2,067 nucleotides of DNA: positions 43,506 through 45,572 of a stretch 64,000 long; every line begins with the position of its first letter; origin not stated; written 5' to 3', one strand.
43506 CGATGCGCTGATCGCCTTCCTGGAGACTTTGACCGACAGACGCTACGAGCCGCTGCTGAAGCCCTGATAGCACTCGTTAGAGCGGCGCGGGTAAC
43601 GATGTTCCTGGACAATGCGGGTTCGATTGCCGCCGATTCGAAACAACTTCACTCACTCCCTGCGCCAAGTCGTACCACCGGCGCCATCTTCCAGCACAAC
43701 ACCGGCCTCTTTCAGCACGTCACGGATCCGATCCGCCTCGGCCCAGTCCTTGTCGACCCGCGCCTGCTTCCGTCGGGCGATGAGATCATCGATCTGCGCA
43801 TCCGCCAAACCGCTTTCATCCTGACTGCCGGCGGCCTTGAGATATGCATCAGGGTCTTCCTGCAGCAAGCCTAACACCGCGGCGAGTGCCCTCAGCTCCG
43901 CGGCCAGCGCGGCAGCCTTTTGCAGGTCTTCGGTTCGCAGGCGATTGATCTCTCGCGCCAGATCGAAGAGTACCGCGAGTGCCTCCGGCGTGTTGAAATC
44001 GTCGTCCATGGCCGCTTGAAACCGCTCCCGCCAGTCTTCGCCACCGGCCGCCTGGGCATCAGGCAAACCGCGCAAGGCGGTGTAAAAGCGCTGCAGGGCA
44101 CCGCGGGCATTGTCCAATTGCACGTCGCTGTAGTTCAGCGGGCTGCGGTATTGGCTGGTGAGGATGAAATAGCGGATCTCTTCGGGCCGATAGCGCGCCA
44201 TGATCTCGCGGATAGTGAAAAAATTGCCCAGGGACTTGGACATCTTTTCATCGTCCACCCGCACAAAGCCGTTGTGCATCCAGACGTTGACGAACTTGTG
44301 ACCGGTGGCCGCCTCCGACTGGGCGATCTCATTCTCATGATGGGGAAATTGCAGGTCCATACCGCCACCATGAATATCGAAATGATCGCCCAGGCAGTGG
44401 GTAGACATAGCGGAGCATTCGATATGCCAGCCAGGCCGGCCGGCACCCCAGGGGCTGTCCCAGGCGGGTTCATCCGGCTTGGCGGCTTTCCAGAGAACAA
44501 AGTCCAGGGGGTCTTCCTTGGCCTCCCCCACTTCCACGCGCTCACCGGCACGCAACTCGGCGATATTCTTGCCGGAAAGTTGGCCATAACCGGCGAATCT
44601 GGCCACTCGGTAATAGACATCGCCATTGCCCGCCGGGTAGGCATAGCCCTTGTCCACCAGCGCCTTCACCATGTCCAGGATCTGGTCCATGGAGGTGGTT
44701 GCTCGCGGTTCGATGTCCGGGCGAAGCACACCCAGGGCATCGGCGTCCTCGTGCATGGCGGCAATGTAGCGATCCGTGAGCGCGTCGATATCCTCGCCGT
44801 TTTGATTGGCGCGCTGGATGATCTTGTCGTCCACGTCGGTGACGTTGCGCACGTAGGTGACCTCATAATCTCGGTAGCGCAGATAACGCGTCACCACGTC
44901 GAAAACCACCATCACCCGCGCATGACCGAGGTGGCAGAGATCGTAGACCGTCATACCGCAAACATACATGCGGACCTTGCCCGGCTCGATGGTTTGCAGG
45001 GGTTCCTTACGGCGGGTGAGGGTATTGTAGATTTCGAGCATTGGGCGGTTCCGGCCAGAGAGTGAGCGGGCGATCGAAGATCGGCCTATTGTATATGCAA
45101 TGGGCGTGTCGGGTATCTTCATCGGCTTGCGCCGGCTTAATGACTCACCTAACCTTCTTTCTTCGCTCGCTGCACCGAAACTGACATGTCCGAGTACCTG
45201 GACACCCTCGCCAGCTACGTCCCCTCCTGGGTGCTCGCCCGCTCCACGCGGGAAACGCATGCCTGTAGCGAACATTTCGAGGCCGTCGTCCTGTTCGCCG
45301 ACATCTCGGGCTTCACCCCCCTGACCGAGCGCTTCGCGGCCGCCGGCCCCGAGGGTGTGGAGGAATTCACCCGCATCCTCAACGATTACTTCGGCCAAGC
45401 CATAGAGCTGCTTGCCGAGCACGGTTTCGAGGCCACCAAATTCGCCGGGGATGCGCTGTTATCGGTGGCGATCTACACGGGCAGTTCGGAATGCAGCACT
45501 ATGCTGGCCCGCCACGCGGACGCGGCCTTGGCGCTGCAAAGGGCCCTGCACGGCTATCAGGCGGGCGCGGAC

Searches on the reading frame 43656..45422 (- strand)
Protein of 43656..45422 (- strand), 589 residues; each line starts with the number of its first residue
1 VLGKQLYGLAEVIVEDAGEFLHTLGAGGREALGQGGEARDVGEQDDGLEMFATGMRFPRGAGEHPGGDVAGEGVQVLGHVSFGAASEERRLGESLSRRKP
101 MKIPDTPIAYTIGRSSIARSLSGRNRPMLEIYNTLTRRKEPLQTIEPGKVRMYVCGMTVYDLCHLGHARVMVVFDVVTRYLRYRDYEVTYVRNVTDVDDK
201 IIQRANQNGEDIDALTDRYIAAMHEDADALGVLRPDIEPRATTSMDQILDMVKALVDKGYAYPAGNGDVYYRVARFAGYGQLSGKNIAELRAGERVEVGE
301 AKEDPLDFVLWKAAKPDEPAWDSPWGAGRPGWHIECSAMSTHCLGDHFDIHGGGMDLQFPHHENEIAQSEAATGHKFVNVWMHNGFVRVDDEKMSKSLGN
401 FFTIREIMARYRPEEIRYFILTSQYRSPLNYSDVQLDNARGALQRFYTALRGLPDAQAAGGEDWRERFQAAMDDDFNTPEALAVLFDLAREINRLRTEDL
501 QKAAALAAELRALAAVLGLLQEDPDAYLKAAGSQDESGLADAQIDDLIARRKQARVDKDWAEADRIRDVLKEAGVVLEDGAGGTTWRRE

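Call 42: search_protein_families(library=pfam, proteins=[window:43656-45422:-], max_evalue=0.00001)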
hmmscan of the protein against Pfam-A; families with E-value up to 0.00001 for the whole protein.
window:43656-45422:- (589 aa): 6 families
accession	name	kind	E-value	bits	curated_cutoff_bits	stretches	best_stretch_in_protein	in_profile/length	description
PF01406.26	tRNA-synt_1e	-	6.3e-138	459.6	27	1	143-439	3-299/301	tRNA synthetases class I (C) catalytic domain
PF09190.17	DALR_2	-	7.7e-23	81.2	22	1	467-521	1-57/57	DALR domain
PF09334.17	tRNA-synt_1g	-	3.3e-15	56.2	20.1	2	163-263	14-115/391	tRNA synthetases class I (M)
PF23493.1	CysS_C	-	1.6e-08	34.9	23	1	541-587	5-51/51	Cysteinyl-tRNA ligase anticodon binding domain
PF00133.28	tRNA-synt_1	-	1.6e-06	27.6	22.7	0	349-430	330-412/414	tRNA synthetases class I (I, L, M and V)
PF01921.24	tRNA-synt_1f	-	7.2e-06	25.6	27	0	390-437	279-323/360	tRNA synthetases class I (K)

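Call 43: find_homologous_proteins(query=window:43656-45422:-, max_evalue=1e-50)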
Query window:43656-45422:- (589 aa): 8000 proteins with E <= 1e-50 among 8000 candidates; the best 120 are listed.
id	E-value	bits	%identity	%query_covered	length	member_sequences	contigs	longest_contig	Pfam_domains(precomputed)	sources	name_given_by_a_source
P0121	0.0e+0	1058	100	78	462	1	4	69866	PF09334.18,PF01406.26,PF23493.2,PF01921.25,PF00133.29,PF09190.18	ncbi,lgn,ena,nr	ncbi:MAG: cysteine--tRNA ligase [Chromatiales bacterium]|nr:cysteine--tRNA ligase [Chromatiales bact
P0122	1.2e-236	805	75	78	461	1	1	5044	PF09334.18,PF01406.26,PF23493.2,PF01921.25,PF00133.29,PF09190.18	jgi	-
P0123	1.7e-235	801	75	79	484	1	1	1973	PF09334.18,PF01406.26,PF23493.2,PF01921.25,PF00133.29,PF09190.18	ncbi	-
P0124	3.9e-235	800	75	78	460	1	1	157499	PF09334.18,PF01406.26,PF23493.2,PF01921.25,PF00133.29,PF09190.18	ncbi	-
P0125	4.1e-235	800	75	78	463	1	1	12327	PF09334.18,PF01406.26,PF23493.2,PF01921.25,PF00133.29,PF09190.18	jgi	jgi:cysteinyl-tRNA synthetase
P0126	2.5e-234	798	76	78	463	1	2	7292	PF09334.18,PF01406.26,PF23493.2,PF01921.25,PF00133.29,PF09190.18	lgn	-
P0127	2.6e-234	798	75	78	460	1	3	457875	PF09334.18,PF01406.26,PF23493.2,PF01921.25,PF00133.29,PF09190.18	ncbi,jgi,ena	ncbi:MAG: cysteine--tRNA ligase [Chromatiaceae bacterium]|jgi:cysteinyl-tRNA synthetase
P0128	2.8e-234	797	76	78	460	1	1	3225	PF09334.18,PF01406.26,PF23493.2,PF01921.25,PF00133.29,PF09190.18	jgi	jgi:cysteinyl-tRNA synthetase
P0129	6.6e-234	796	75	78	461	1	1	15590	PF09334.18,PF01406.26,PF23493.2,PF01921.25,PF00133.29,PF09190.18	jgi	jgi:cysteinyl-tRNA synthetase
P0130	1.6e-233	795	75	78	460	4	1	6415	PF09334.18,PF01406.26,PF23493.2,PF01921.25,PF00133.29,PF09190.18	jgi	jgi:cysteinyl-tRNA synthetase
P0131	2.5e-233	794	76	78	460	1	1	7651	PF09334.18,PF01406.26,PF23493.2,PF01921.25,PF00133.29,PF09190.18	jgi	jgi:cysteinyl-tRNA synthetase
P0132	2.7e-233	794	76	78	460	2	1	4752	PF09334.18,PF01406.26,PF23493.2,PF01921.25,PF00133.29,PF09190.18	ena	-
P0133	9.4e-233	792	74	78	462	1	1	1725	PF09334.18,PF01406.26,PF23493.2,PF01921.25,PF00133.29,PF09190.18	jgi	jgi:cysteinyl-tRNA synthetase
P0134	1.0e-232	792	75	78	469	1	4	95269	PF09334.18,PF01406.26,PF23493.2,PF01921.25,PF00133.29,PF09190.18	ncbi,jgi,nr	ncbi:MAG: cysteine--tRNA ligase [Chromatiaceae bacterium]|jgi:cysteinyl-tRNA synthetase|nr:cysteine-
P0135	1.2e-232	792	72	80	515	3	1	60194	PF09334.18,PF01406.26,PF23493.2,PF01921.25,PF09190.18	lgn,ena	-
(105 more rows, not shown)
